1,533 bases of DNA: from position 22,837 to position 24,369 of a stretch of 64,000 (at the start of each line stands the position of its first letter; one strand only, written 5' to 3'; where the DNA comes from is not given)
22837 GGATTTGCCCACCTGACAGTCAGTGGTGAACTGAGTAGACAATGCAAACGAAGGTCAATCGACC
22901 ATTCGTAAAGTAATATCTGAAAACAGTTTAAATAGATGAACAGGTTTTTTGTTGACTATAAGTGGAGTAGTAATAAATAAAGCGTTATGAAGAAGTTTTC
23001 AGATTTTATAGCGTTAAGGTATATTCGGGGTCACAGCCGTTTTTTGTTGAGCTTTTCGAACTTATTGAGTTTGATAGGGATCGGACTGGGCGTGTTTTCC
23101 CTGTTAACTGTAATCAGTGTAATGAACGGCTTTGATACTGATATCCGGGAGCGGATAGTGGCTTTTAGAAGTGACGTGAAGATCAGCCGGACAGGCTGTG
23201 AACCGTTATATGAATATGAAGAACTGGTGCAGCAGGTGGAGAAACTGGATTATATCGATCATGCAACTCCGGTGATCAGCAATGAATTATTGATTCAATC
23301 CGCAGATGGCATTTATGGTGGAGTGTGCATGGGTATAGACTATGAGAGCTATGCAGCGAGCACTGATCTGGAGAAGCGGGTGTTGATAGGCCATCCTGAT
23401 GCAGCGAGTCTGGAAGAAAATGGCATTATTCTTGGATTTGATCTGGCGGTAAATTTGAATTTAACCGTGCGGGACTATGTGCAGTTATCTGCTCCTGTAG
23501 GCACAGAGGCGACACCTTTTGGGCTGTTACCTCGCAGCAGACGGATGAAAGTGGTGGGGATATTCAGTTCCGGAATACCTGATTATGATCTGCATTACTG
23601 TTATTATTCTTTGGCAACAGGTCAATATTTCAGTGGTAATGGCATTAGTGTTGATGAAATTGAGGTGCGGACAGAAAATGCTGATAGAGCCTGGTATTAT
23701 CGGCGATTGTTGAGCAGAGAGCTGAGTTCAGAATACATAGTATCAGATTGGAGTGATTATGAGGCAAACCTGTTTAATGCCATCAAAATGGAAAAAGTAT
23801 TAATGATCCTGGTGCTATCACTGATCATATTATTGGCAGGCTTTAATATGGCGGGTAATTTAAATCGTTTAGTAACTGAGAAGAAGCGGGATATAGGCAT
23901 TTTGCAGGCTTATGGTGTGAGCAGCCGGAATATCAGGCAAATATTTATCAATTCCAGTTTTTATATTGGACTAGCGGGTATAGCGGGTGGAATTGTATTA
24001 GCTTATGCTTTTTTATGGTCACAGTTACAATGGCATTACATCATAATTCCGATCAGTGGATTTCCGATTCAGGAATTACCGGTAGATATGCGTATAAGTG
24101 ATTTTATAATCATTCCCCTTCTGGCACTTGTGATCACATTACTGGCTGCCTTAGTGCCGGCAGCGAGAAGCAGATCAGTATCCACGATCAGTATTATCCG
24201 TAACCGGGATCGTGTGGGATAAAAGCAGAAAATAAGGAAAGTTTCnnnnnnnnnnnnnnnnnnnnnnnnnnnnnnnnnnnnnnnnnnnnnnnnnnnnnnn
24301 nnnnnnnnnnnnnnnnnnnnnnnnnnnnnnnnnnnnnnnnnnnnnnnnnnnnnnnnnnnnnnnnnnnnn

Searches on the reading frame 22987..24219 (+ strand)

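Call 70: search_protein_families(library=pfam, proteins=[window:22987-24219:+], max_evalue=0.00001)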
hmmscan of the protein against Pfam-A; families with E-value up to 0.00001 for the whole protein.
window:22987-24219:+ (411 aa): 2 families
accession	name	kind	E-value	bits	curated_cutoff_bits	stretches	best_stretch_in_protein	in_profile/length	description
PF02687.27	FtsX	-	3.7e-15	56.5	25.5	1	275-398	2-118/120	FtsX-like permease C-terminal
PF12704.14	MacB_PCD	-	8.1e-11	43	27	1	26-233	2-195/207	MacB-like periplasmic core domain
